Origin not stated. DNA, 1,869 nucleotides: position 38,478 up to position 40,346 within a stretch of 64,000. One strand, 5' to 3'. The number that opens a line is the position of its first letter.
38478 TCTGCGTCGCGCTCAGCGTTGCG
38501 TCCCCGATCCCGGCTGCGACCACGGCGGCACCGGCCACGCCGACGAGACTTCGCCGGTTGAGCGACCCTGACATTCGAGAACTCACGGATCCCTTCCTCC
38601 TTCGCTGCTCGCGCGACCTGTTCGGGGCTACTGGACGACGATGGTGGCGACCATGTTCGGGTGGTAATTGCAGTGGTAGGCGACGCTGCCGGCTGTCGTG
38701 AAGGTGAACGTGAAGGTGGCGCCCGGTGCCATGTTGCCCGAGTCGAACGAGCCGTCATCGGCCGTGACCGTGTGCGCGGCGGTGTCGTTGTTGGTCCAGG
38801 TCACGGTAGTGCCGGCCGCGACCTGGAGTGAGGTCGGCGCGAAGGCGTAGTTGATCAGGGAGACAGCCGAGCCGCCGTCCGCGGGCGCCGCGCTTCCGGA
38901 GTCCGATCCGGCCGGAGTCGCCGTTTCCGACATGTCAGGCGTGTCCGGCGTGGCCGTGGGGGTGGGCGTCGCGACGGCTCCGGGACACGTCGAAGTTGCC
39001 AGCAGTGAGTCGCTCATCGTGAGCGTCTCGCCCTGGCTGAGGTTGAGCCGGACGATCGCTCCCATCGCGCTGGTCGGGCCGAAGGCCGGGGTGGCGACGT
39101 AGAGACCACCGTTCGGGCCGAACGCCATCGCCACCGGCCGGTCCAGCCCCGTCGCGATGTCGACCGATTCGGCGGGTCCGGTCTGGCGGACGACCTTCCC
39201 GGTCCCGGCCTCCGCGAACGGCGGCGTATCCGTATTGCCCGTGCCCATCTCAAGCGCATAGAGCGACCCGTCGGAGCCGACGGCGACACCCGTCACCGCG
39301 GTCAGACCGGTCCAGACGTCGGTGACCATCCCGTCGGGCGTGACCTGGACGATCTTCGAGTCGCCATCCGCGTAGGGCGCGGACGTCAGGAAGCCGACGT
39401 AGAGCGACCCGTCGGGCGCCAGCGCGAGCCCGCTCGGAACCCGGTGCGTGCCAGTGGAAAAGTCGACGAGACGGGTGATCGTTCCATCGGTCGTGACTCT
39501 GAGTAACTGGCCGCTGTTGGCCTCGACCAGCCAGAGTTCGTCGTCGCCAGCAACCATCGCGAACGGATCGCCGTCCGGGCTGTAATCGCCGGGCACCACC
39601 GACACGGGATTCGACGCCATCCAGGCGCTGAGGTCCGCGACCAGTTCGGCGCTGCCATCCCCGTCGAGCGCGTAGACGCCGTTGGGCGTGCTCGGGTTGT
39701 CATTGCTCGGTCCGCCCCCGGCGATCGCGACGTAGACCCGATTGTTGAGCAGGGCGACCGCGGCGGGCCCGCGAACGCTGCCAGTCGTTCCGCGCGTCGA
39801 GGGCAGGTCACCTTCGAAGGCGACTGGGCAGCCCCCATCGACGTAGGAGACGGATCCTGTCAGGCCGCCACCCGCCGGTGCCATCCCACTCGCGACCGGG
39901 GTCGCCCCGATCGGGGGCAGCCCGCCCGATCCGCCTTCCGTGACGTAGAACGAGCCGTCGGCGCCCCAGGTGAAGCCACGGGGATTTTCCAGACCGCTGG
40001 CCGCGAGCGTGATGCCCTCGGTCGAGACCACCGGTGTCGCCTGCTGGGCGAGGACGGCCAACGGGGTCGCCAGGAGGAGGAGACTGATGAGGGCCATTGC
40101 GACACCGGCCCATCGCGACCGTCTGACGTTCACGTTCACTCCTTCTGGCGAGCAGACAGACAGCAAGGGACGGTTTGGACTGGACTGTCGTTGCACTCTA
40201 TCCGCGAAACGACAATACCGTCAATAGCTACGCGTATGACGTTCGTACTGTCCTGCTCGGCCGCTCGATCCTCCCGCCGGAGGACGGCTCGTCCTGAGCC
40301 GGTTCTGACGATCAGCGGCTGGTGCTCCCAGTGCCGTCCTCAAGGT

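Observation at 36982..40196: Tandem ScyD/ScyE-like propeller-cupredoxin paralogs; one has lost two of four type-1 copper ligands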

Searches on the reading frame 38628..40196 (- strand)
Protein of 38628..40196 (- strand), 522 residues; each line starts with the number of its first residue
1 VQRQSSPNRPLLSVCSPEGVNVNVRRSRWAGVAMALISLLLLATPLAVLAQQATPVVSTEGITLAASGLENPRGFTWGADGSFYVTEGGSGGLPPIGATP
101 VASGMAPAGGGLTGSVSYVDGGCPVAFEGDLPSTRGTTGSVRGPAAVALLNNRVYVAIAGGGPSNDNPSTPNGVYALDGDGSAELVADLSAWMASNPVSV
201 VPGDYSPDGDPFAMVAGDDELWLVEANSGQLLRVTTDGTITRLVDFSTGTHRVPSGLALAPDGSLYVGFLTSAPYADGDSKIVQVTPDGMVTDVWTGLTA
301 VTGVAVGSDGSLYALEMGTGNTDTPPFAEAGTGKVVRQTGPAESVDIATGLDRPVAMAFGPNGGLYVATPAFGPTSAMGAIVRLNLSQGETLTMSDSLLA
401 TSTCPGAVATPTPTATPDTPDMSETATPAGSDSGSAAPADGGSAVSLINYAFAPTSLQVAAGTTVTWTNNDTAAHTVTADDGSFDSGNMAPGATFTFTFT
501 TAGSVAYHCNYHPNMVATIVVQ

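Call 3: search_protein_families(library=pfam, proteins=[window:38628-40196:-], max_evalue=0.01)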
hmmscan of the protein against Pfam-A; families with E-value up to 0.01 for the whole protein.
window:38628-40196:- (522 aa): 5 families
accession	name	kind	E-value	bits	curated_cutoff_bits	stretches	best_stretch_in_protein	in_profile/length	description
PF24684.1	Vgb_lyase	-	2e-09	37.1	50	1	207-321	95-203/290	Virginiamycin B lyase family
PF00127.26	Copper-bind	-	7.4e-08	33.2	21.2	1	451-522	13-99/99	Copper binding proteins, plastocyanin/azurin family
PF13473.12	Cupredoxin_1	-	1.3e-07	32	27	1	444-521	24-104/104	Cupredoxin-like domain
PF08450.18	SGL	-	0.00014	22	26.3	0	213-314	44-150/246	SMP-30/Gluconolactonase/LRE-like region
PF01436.27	NHL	-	0.00057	20.2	20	0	254-267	4-17/28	NHL repeat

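Call 4: search_protein_families(library=ncbifam, proteins=[window:38628-40196:-], max_evalue=0.01)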
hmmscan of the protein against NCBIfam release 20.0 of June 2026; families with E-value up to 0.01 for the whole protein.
window:38628-40196:- (522 aa): 7 families
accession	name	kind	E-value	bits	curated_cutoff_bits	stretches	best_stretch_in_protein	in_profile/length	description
NF033206.1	ScyE_fam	subfamily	1.2e-49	169.7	80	1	65-384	3-332/333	ScyD/ScyE family protein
TIGR03102.1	halo_cynanin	subfamily_domain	3e-09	36.9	93.8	1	448-521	35-114/115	halocyanin domain-containing protein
TIGR02657.1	amicyanin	equivalog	4.2e-08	33.5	110.2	1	452-521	8-82/83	amicyanin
TIGR02656.1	cyanin_plasto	equivalog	5e-08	33.3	87.85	1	450-522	12-99/99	plastocyanin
TIGR03606.1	non_repeat_PQQ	subfamily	1.6e-06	27.2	434.55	0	226-268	196-246/454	glucose/sorbosone family PQQ-dependent dehydrogenase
TIGR02604.1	Piru_Ver_Nterm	subfamily_domain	0.001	18.5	122.2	0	351-368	320-337/367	PVC-type heme-binding CxxCH protein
NF000096.1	stregra_B_VgbB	exception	0.0012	18.1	600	0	207-363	97-236/295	streptogramin B lyase Vgb(B)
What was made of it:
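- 38628..40133 (-): Gene A (501 aa): signal peptide, ScyD/ScyE-family six-bladed propeller, disordered linker and an intact type-1 copper cupredoxin. The longest ORF runs to 40196, but that start is unlikely. NF033206 at 169.7 bits and PF00127 at 33.2 bits, both above their cut-offs (calls 3, 4).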

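Call 17: find_homologous_proteins(query=window:38628-40196:-)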
Query window:38628-40196:- (522 aa): 900 proteins with E <= 0.001 among 8000 candidates; the best 120 are listed.
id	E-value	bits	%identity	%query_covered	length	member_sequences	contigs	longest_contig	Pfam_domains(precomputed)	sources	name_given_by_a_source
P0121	1.9e-298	1008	93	96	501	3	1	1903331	PF00127.27,PF13473.13,PF24684.2,PF01436.28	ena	-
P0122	3.5e-281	951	88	96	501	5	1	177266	PF00127.27,PF13473.13,PF24684.2,PF08450.19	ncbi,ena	-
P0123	3.3e-270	915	85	96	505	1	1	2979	PF00127.27,PF13473.13,PF24684.2,PF08450.19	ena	-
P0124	2.3e-266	903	84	96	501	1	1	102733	PF00127.27,PF13473.13,PF24684.2,PF08450.19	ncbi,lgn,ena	-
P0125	9.1e-260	881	82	94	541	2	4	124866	PF00127.27,PF13473.13,PF24684.2,PF08450.19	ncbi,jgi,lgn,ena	jgi:plastocyanin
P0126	4.3e-254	862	81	95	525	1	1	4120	PF00127.27,PF13473.13,PF24684.2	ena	-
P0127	8.7e-252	854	83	92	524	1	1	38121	PF00127.27,PF13473.13,PF24684.2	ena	-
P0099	1.5e-201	689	67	94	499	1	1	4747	PF00127.27,PF13473.13,PF24684.2,PF08450.19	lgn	-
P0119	4.8e-200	684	66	95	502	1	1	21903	PF00127.27,PF13473.13,PF24684.2,PF08450.19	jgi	jgi:plastocyanin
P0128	7.2e-197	673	65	95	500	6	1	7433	PF00127.27,PF13473.13,PF24684.2,PF08450.19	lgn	-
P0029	2.0e-196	672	45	91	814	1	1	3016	PF00127.27,PF13473.13,PF24684.2,PF08450.19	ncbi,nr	ncbi:MAG TPA: ScyD/ScyE family protein, partial [Thermomicrobiales bacterium]|nr:ScyD/ScyE family pr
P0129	2.5e-194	665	65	94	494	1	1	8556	PF00127.27,PF13473.13,PF24684.2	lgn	-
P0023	2.1e-186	639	43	92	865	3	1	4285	PF00127.27,PF13473.13,PF22807.3,PF24684.2,PF01436.28,PF08450.19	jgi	jgi:plastocyanin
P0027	2.3e-185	635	44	90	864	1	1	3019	PF00127.27,PF13473.13,PF22807.3,PF24684.2,PF08450.19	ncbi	-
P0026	9.2e-185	633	43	92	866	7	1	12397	PF00127.27,PF13473.13,PF24684.2,PF01436.28,PF08450.19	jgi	jgi:plastocyanin/sugar lactone lactonase YvrE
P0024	6.0e-184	631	43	93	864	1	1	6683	PF00127.27,PF13473.13,PF24684.2,PF01436.28,PF08450.19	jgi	jgi:plastocyanin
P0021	9.6e-184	630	43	88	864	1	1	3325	PF00127.27,PF13473.13,PF22807.3,PF24684.2,PF01436.28,PF08450.19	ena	-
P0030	2.8e-180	619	43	88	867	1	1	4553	PF00127.27,PF13473.13,PF22807.3,PF01436.28,PF08450.19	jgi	jgi:plastocyanin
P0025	7.0e-179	614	43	92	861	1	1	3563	PF00127.27,PF13473.13,PF24684.2,PF01436.28,PF08450.19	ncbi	-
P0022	6.2e-178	611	44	88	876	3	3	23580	PF00127.27,PF13473.13,PF22807.3,PF24684.2,PF01436.28,PF08450.19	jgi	jgi:plastocyanin/sugar lactone lactonase YvrE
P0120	1.0e-176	607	54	95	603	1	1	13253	PF00127.27,PF13473.13,PF24684.2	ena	-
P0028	1.5e-168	580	44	93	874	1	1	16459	PF00127.27,PF13473.13,PF08450.19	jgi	jgi:plastocyanin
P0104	1.7e-163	563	55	92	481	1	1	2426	PF00127.27,PF13473.13,PF24684.2,PF08450.19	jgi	jgi:plastocyanin/sugar lactone lactonase YvrE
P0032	6.5e-159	548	42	92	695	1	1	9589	PF00127.27,PF13473.13,PF24684.2,PF01436.28,PF08450.19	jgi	jgi:plastocyanin/sugar lactone lactonase YvrE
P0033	4.3e-156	539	41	87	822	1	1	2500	PF00127.27,PF13473.13,PF24684.2,PF08450.19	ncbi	ncbi:MAG: ScyD/ScyE family protein, partial [Chloroflexota bacterium]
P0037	6.3e-153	528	54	90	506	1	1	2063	PF00127.27,PF13473.13,PF24684.2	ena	-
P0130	1.3e-151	524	54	94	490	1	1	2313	PF00127.27,PF13473.13,PF24684.2,PF08450.19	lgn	-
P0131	8.0e-151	521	52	94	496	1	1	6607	PF00127.27,PF13473.13,PF08450.19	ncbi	ncbi:MAG: ScyD/ScyE family protein [Thermomicrobiales bacterium]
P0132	9.3e-149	515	54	96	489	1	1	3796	PF00127.27,PF13473.13,PF24684.2,PF01436.28,PF08450.19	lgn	-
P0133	4.5e-148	512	52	94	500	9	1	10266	PF00127.27,PF13473.13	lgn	-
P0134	4.7e-148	512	53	94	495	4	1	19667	PF00127.27,PF13473.13,PF24684.2,PF08450.19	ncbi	ncbi:MAG: ScyD/ScyE family protein [Thermomicrobiales bacterium]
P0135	6.6e-148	512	53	95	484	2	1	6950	PF00127.27,PF13473.13,PF24684.2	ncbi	-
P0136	1.0e-146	508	54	95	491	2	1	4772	PF00127.27,PF13473.13,PF24684.2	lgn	-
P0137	1.0e-146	508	49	93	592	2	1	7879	PF00127.27,PF13473.13,PF01436.28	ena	-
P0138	2.0e-146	507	53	95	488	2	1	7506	PF00127.27,PF13473.13,PF24684.2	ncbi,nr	ncbi:MAG: ScyD/ScyE family protein [Chloroflexia bacterium]|nr:ScyD/ScyE family protein [Chloroflexi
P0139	2.2e-146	507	48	94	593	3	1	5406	PF00127.27,PF13473.13,PF24684.2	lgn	-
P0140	2.4e-144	500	54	91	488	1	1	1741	PF00127.27,PF13473.13,PF24684.2,PF08450.19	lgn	-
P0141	8.0e-144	498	54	95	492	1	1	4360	PF00127.27,PF13473.13,PF24684.2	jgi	jgi:plastocyanin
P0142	2.2e-143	497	51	96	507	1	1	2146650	PF00127.27,PF13473.13,PF24684.2,PF01436.28,PF08450.19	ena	-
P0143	5.0e-143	496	52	96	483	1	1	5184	PF00127.27,PF13473.13,PF24684.2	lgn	-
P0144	1.7e-142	494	50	93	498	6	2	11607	PF10647.16,PF00127.27,PF13473.13,PF24684.2,PF08450.19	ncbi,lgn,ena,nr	ncbi:MAG TPA: ScyD/ScyE family protein [Thermomicrobiales bacterium]|nr:ScyD/ScyE family protein [Th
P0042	4.9e-141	489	52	91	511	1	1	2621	PF00127.27,PF13473.13,PF24684.2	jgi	jgi:plastocyanin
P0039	7.3e-141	488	50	95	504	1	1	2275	PF00127.27,PF13473.13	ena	-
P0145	2.0e-140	487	52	95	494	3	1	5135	PF00127.27,PF13473.13,PF24684.2,PF08450.19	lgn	-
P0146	1.2e-139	484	52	96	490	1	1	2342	PF00127.27,PF13473.13,PF24684.2,PF01436.28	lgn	-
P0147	1.9e-139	484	53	91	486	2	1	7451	PF00127.27,PF13473.13,PF24684.2,PF08450.19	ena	-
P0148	4.3e-138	479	51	93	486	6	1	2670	PF00127.27,PF13473.13,PF24684.2,PF08450.19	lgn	-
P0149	1.3e-137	478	51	94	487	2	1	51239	PF00127.27,PF13473.13,PF24684.2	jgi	-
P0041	5.6e-137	476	51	94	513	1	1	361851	PF00127.27,PF13473.13,PF24684.2,PF01436.28,PF08450.19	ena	-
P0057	2.5e-136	474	51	92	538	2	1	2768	PF00127.27,PF13473.13,PF24684.2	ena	-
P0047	5.2e-136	472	52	90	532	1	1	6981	PF00127.27,PF13473.13,PF24684.2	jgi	jgi:plastocyanin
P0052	1.1e-135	471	52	93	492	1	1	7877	PF00127.27,PF13473.13,PF24684.2,PF01436.28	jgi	jgi:plastocyanin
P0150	1.9e-135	471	52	91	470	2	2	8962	PF00127.27,PF13473.13,PF24684.2,PF01436.28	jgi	jgi:plastocyanin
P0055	3.1e-134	467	51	90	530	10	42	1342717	PF00127.27,PF13473.13,PF24684.2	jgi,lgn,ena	-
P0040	5.8e-134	466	49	95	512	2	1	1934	PF00127.27,PF13473.13,PF24684.2,PF01436.28,PF08450.19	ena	-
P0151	1.1e-133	465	49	93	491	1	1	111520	PF00127.27,PF13473.13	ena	-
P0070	2.6e-133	464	51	90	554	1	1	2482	PF00127.27,PF13473.13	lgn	-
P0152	9.1e-133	462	51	96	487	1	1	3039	PF00127.27,PF13473.13,PF24684.2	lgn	-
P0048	1.1e-132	461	49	92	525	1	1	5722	PF00127.27,PF13473.13,PF24684.2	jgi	jgi:plastocyanin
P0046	1.2e-132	461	48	94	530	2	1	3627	PF00127.27,PF13473.13,PF24684.2,PF08450.19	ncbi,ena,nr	ncbi:MAG TPA: ScyD/ScyE family protein [Thermomicrobiales bacterium]|nr:ScyD/ScyE family protein [Th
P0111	1.9e-132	461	47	99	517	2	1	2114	PF00127.27,PF13473.13,PF24684.2,PF08450.19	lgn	-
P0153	9.1e-132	458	49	95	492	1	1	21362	PF00127.27,PF13473.13,PF24684.2,PF01436.28,PF08450.19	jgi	-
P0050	1.1e-131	458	51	90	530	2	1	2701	PF00127.27,PF13473.13,PF24684.2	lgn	-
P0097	9.6e-131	455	48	92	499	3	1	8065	PF00127.27,PF13473.13,PF24684.2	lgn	-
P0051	1.8e-130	454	48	95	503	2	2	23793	PF00127.27,PF13473.13,PF24684.2,PF08450.19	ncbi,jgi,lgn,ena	-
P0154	5.3e-129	449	49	94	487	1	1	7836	PF00127.27,PF13473.13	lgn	-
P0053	2.1e-128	447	48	94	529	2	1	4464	PF00127.27,PF13473.13,PF24684.2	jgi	jgi:plastocyanin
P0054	1.1e-127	445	49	90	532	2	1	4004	PF00127.27,PF13473.13,PF24684.2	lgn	-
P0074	1.1e-127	445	49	89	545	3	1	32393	PF00127.27,PF13473.13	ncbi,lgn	-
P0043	4.7e-127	443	48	90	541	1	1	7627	PF00127.27,PF13473.13,PF24684.2,PF08450.19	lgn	-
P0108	1.8e-126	441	49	91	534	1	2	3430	PF00127.27,PF13473.13,PF24684.2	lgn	-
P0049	2.2e-126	441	47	92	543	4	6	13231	PF00127.27,PF13473.13,PF24684.2,PF08450.19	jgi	jgi:plastocyanin/sugar lactone lactonase YvrE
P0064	2.7e-126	440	46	96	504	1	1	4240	PF00127.27,PF13473.13,PF08450.19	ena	-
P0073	1.6e-125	438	45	95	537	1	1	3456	PF00127.27,PF13473.13,PF24684.2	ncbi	-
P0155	1.5e-124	435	48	94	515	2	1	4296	PF00127.27,PF13473.13,PF08450.19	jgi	jgi:plastocyanin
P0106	3.8e-124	433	46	93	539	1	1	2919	PF00127.27,PF13473.13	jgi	jgi:plastocyanin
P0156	4.4e-124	433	63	63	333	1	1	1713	PF00127.27,PF13473.13,PF24684.2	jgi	jgi:plastocyanin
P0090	1.5e-123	431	47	90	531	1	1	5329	PF00127.27,PF13473.13,PF24684.2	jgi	jgi:plastocyanin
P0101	4.3e-123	430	46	90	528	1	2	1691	PF00127.27,PF13473.13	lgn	-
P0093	4.6e-123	430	46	92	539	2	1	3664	PF00127.27,PF13473.13,PF24684.2,PF08450.19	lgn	-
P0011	8.7e-123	429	47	95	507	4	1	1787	PF00127.27,PF13473.13,PF08450.19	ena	-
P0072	1.2e-122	428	47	90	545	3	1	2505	PF00127.27,PF13473.13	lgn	-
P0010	1.4e-122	428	48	96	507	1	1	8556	PF00127.27,PF13473.13,PF08450.19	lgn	-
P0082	1.6e-122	428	45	90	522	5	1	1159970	PF00127.27,PF13473.13,PF24684.2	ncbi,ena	-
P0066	1.6e-122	428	47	90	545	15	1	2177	PF00127.27,PF13473.13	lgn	-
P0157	2.9e-122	427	47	90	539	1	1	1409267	PF00127.27,PF13473.13,PF24684.2,PF08450.19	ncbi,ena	-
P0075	3.4e-122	427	46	94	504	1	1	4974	PF00127.27,PF13473.13,PF08450.19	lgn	-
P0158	6.0e-122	426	46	92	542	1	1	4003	PF00127.27,PF13473.13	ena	-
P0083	1.4e-121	425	46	93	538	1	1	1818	PF00127.27,PF13473.13,PF24684.2,PF01436.28,PF08450.19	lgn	-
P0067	1.7e-121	425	46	90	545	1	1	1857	PF00127.27,PF13473.13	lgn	-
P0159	1.9e-121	424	46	92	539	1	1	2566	PF00127.27,PF13473.13,PF24684.2,PF08450.19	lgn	-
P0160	8.7e-121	422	47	94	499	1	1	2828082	PF00127.27,PF13473.13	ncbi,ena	-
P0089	8.9e-121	422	48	91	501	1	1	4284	PF00127.27,PF13473.13,PF24684.2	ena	-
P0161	1.4e-120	422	48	92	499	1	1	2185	PF00127.27,PF13473.13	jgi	jgi:plastocyanin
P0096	2.1e-120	421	46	92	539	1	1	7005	PF00127.27,PF13473.13,PF08450.19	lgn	-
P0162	2.5e-120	421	47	89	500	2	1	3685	PF00127.27,PF13473.13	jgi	jgi:plastocyanin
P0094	3.5e-120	420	47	90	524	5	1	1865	PF00127.27,PF13473.13,PF24684.2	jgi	jgi:plastocyanin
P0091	6.6e-120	419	46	90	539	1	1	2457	PF00127.27,PF13473.13,PF24684.2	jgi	jgi:plastocyanin/sugar lactone lactonase YvrE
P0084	7.1e-120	419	47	92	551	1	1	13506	PF00127.27,PF13473.13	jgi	jgi:plastocyanin/sugar lactone lactonase YvrE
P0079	7.1e-120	419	45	93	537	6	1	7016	PF00127.27,PF13473.13,PF24684.2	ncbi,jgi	jgi:plastocyanin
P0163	7.2e-120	419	47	94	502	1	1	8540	PF00127.27,PF13473.13,PF08450.19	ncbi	-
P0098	8.9e-120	419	46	95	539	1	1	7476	PF00127.27,PF13473.13,PF01436.28,PF08450.19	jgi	jgi:plastocyanin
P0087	1.9e-119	418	47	91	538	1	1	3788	PF00127.27,PF24684.2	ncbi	-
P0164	1.9e-119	418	50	95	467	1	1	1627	PF00127.27,PF13473.13,PF01436.28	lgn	-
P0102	3.8e-119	417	46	92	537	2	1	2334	PF00127.27,PF13473.13,PF24684.2,PF01436.28,PF08450.19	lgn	-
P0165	5.5e-119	416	47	94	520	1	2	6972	PF00127.27,PF13473.13,PF08450.19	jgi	jgi:plastocyanin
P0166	7.6e-119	416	53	76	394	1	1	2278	PF00127.27,PF13473.13,PF08450.19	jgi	jgi:plastocyanin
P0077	9.4e-119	416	45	95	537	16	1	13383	PF00127.27,PF13473.13,PF24684.2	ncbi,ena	-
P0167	1.6e-118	415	50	92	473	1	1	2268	PF00127.27,PF13473.13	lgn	-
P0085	1.8e-118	415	47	90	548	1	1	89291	PF00127.27,PF13473.13,PF24684.2,PF08450.19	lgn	-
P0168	4.5e-118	413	49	96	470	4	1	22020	PF00127.27,PF13473.13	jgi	jgi:plastocyanin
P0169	9.8e-118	412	45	93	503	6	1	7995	PF00127.27,PF13473.13,PF08450.19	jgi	jgi:plastocyanin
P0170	2.0e-117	411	46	91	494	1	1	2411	PF00127.27,PF13473.13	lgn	-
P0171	3.5e-117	410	47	100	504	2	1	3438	PF00127.27,PF13473.13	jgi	jgi:plastocyanin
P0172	1.1e-116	409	48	66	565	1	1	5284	PF00127.27,PF13473.13,PF24684.2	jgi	jgi:plastocyanin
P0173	1.2e-116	409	48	95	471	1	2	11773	PF00127.27,PF13473.13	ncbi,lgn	-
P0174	3.0e-116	407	45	95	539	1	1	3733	PF00127.27,PF13473.13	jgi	jgi:plastocyanin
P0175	3.9e-116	407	43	95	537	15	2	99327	PF00127.27,PF13473.13,PF24684.2,PF08450.19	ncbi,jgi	-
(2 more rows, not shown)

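Call 25: predict_structure(alignment_id=A2)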
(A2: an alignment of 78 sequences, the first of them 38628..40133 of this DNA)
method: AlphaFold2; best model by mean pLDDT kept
length: 501 residues; sequences in the alignment: 78
mean_pLDDT: 85.6   pTM: 0.71
mean pLDDT of the five models: 85.6, 85.1, 83.0, 82.4, 82.0
residues with pLDDT >= 90: 316; 70-90: 109; 50-70: 32; < 50: 44
segments of 3 or more residues with pLDDT < 50: 1-4, 28-32, 389-420
pLDDT, mean of each block of 10 residues (from residue 1): 56 77 52 62 95 95 94 61 63 95 95 83 97 96 91 95 96 91 85 98 96 98 91 96 96 90 97 97 97 93 86 98 97 96 95 84 93 89 68 35 32 36 88 90 94 95 96 94 96 91 88
secondary structure, 60 per line:
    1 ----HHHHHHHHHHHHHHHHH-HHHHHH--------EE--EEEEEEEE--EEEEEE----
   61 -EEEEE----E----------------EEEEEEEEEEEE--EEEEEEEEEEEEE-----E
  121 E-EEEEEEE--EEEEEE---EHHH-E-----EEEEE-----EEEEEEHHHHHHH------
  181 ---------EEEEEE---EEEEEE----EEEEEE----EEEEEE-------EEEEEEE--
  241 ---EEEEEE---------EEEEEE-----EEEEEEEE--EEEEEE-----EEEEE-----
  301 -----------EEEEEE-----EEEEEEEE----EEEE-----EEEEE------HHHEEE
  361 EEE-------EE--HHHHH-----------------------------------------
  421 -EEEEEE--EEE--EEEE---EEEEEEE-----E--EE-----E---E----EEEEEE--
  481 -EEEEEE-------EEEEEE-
elements in order: H5-21 H23-28 E41-48 E51-56 E62-66 E88-99 E102-114 E123-129 E132-137 E152-156 E162-167 H168-174 E190-195 E199-204 E209-214 E219-224 E232-238 E244-249 E259-264 E270-277 E280-285 E291-295 E312-317 E323-330 E335-338 E344-348 E358-363 H375-379 E422-427 E430-432 E435-438 E442-448 E473-478 E482-487 E495-500
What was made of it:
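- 38628..40133 (-): AF2 mean pLDDT is 85.6 (call 25).
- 38877..38978 (-): A linker (residues about 386-419), Pro/Thr/Ala-rich and predicted disordered. pLDDT below 50 for residues 389-420 (call 25).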

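Call 28: search_solved_structures(query=A2, max_evalue=0.01)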
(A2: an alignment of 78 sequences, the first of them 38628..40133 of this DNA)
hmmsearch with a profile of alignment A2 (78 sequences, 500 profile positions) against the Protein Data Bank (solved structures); distinct sequences matched with E-value up to 0.01: 107 (the best 60 are shown).
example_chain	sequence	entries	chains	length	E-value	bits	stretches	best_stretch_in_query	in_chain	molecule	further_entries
9cck_A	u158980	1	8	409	1e-28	103.5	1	429-500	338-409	Copper-containing nitrite reductase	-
1sfd_A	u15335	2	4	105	3.3e-19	72.1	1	410-500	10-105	Amicyanin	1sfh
1sf3_A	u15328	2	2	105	3e-18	69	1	410-500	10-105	Amicyanin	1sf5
2qdv_A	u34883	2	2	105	5.5e-18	68.1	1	410-500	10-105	Amicyanin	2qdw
1aac_A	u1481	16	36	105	6.2e-18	67.9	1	410-500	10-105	AMICYANIN | PROTEIN (AMICYANIN)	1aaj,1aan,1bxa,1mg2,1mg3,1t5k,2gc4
1mda_A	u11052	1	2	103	8.5e-18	67.5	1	412-500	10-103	AMICYANIN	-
5fc9_A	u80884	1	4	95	1.1e-17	67.1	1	430-499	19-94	Blue (Type 1) copper domain protein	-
2gb2_A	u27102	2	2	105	2.7e-17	65.8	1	410-500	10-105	Amicyanin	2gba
6hbe_A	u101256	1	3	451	4.2e-17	65.2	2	420-499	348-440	Copper-containing nitrite reductase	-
4p5r_A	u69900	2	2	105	8.1e-17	64.3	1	410-500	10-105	Amicyanin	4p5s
3ie9_A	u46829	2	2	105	8.4e-17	64.2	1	410-500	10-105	Amicyanin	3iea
3ply_A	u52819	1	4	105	9.2e-17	64.1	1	410-500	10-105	Amicyanin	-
2idq_A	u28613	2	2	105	2.7e-16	62.5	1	410-500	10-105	Amicyanin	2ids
2idt_A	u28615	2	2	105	3.4e-16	62.2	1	410-500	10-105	Amicyanin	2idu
3rym_A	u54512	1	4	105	3.5e-16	62.2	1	410-500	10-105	Amicyanin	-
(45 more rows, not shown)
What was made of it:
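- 38631..38876 (-): A cupredoxin domain (residues 420-501) with the full ligand set: His454 (38772-38774), Cys488 (38670-38672), His491 (38661-38663), Met494 (38652-38654). The family profile matches 9cck at 1e-28 and amicyanin at 3e-19 (call 28).
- Closest known: Amicyanin and the C-terminal tethered cupredoxin of copper nitrite reductases. Same: These are the closest solved sequence relatives of the C-terminal domain: 1e-28 for 9cck and 3e-19 for amicyanin with the family profile (call 28).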

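Call 58: find_encoding_contigs(protein=P0142, flank=5000, max_places=1)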
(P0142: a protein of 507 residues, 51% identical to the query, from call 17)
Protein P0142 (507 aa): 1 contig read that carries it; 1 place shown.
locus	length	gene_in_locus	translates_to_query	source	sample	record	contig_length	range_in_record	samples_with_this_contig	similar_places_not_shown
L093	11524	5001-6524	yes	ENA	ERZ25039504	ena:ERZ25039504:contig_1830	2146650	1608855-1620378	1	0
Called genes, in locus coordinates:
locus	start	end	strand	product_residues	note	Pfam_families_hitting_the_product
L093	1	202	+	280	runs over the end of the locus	PF13490:zf-HC2, PF10099:RskA_C (weak)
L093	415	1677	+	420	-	PF00127:Copper-bind (faint), PF13473:Cupredoxin_1 (weak)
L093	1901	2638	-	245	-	PF00756:Esterase, PF00561:Abhydrolase_1 (weak)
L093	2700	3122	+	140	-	PF08818:DUF1801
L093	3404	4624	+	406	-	PF01522:Polysacc_deac_1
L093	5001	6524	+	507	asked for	PF01436:NHL (faint), PF08450:SGL (faint), PF24684:Vgb_lyase (weak), PF13473:Cupredoxin_1, PF00127:Copper-bind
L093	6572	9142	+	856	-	PF07732:Cu-oxidase_3, PF00394:Cu-oxidase, PF07731:Cu-oxidase_2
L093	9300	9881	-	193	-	PF04229:GrpB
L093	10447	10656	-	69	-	-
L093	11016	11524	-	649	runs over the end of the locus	PF00190:Cupin_1 (weak), PF07883:Cupin_2, PF01565:FAD_binding_4, PF08031:BBE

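Call 59: find_encoding_contigs(protein=P0160, flank=5000, max_places=1)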
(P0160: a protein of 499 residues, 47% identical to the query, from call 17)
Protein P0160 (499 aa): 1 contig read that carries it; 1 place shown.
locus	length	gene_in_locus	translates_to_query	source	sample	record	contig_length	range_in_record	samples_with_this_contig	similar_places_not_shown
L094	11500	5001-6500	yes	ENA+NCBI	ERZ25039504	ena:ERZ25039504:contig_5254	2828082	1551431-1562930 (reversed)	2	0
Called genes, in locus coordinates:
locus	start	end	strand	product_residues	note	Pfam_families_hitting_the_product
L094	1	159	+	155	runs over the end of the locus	-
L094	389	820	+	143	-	PF04233:Phage_Mu_F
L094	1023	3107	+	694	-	-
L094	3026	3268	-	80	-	-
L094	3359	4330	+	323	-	-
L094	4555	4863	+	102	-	-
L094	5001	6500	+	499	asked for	PF13473:Cupredoxin_1, PF00127:Copper-bind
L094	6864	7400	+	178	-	PF00291:PALP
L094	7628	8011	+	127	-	PF00291:PALP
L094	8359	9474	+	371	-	PF01546:Peptidase_M20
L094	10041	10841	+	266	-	PF07751:Abi_2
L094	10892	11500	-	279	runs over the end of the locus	-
